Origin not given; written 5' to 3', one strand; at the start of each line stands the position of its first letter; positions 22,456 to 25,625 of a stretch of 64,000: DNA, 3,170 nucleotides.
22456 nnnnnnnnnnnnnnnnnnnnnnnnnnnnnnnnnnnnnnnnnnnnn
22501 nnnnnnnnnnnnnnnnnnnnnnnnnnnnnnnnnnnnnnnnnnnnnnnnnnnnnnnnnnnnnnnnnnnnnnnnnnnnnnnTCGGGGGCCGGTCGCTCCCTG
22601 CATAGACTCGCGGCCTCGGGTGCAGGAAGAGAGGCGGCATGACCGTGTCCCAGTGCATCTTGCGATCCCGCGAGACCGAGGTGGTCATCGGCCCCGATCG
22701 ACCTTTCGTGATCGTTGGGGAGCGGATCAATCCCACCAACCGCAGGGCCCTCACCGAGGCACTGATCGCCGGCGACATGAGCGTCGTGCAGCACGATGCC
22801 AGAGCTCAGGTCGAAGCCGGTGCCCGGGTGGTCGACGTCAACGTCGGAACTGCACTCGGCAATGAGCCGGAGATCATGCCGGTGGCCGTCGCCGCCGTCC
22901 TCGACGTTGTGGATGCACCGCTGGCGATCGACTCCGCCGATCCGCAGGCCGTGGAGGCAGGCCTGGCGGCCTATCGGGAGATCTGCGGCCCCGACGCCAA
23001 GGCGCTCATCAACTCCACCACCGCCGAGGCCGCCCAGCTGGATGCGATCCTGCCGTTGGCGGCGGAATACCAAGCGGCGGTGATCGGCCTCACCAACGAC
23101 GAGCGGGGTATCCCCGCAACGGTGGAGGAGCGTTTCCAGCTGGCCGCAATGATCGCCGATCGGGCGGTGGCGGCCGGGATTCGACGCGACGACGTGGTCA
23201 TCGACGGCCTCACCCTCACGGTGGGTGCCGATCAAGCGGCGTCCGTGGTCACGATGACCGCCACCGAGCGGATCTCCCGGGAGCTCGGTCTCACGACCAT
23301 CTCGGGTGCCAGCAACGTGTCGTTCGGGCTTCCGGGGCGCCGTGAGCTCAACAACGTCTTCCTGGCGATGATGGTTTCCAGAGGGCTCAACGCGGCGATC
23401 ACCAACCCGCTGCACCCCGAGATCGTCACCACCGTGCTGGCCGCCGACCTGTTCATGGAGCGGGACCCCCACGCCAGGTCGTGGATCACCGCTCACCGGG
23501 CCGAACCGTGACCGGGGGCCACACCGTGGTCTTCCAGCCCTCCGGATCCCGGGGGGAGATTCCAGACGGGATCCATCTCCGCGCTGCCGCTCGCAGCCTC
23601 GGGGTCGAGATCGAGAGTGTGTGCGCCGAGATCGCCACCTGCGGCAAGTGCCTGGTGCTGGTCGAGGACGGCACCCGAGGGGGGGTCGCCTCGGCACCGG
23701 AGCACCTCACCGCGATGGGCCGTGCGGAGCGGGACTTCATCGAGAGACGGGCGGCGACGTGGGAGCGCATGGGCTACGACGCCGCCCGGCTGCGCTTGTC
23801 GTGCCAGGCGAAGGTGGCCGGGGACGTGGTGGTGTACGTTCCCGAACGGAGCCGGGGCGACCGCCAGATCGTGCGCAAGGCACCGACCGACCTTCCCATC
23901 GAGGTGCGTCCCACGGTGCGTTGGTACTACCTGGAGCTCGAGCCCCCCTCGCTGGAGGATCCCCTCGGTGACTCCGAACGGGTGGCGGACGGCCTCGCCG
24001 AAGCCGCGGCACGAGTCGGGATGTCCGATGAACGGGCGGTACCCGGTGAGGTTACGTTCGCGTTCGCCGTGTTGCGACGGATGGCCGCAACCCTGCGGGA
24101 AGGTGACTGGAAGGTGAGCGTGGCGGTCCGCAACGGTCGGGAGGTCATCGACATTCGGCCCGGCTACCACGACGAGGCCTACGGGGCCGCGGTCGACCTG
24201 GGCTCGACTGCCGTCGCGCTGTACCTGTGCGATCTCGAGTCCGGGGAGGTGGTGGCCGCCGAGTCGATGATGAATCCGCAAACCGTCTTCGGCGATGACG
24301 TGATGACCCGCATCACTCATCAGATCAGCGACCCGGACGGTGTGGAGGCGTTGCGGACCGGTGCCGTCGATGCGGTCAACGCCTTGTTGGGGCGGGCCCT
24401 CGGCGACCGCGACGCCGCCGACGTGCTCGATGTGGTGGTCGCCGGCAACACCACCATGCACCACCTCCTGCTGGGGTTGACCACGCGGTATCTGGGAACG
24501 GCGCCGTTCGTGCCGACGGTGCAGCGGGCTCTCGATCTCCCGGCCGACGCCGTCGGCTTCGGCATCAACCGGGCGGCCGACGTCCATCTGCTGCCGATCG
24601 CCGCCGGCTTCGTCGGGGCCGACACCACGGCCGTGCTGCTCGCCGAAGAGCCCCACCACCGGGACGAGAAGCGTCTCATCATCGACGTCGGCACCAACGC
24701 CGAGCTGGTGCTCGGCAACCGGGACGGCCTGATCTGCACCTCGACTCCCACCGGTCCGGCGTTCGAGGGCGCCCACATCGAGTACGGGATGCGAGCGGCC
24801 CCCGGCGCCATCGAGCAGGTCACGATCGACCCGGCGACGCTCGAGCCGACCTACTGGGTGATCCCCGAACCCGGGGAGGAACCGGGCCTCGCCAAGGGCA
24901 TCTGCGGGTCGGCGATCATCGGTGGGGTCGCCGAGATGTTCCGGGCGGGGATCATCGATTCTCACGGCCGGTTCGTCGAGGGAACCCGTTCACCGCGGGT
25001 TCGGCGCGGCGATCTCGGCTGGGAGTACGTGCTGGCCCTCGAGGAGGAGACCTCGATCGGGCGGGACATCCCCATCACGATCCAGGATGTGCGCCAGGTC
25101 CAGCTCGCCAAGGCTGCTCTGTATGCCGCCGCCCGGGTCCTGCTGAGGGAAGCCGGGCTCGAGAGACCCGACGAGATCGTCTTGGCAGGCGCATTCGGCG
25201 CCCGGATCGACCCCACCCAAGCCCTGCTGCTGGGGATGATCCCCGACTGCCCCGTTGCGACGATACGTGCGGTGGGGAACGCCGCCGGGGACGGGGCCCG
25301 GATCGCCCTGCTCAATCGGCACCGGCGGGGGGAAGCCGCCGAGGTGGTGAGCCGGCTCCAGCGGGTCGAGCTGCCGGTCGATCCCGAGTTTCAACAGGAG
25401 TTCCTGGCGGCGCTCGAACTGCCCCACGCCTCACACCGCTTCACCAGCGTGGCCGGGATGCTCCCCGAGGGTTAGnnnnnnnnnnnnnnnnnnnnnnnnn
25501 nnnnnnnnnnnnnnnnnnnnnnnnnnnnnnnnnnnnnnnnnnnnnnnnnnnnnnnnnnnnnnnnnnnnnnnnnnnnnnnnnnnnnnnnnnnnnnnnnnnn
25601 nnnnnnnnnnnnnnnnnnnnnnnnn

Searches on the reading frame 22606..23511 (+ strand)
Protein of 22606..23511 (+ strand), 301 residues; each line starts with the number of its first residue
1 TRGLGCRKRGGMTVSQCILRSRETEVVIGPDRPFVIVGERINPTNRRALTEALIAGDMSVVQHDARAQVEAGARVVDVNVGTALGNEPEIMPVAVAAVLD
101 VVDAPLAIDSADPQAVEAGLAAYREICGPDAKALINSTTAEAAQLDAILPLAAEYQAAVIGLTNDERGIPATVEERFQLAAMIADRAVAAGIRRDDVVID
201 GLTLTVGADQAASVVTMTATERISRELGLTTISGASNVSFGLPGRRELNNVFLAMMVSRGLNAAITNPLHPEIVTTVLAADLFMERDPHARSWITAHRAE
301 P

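Call 38: search_protein_families(library=pfam, proteins=[window:22606-23511:+], max_evalue=0.00001)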
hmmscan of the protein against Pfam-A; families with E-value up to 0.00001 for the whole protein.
window:22606-23511:+ (301 aa): 2 families
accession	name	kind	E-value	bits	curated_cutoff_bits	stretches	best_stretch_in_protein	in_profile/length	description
PF00809.28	Pterin_bind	-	8.3e-20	71.9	25.5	1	38-267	1-244/244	Pterin binding enzyme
PF02007.24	MtrH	-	9.9e-06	25.3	22.8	0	81-240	69-227/299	Tetrahydromethanopterin S-methyltransferase MtrH subunit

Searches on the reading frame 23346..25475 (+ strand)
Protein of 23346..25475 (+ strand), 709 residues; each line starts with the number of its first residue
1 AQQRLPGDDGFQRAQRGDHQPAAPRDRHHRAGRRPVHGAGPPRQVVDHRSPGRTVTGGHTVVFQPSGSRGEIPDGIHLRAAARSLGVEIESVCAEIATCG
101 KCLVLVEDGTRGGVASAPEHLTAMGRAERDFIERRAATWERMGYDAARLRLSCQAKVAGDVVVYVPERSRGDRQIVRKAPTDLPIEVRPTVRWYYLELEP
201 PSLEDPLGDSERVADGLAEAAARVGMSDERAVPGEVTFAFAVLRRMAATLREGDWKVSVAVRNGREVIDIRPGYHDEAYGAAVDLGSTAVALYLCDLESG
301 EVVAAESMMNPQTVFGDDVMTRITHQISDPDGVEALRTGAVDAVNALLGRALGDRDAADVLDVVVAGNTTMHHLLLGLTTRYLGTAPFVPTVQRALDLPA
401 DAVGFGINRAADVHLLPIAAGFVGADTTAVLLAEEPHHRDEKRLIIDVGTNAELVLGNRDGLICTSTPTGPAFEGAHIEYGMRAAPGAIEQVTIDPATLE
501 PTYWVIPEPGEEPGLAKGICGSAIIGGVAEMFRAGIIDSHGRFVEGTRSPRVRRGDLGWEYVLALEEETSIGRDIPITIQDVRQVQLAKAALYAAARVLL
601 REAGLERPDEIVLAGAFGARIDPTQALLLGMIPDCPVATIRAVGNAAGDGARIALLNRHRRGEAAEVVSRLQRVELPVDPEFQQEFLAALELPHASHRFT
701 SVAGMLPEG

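Call 38: search_protein_families(library=pfam, proteins=[window:23346-25475:+], max_evalue=0.00001)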
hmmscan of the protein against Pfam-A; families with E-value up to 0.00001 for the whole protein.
window:23346-25475:+ (709 aa): 3 families
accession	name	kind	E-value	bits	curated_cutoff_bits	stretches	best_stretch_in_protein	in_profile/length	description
PF14574.11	RACo_C_ter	-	1.9e-87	293.1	27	1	442-702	2-260/261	C-terminal domain of RACo the ASKHA domain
PF17651.6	Raco_middle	-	7.4e-48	162.7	26.8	1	279-437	1-161/163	RACo middle region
PF17650.6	RACo_linker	-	1.9e-21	76.1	26.2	1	184-276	5-85/86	RACo linker region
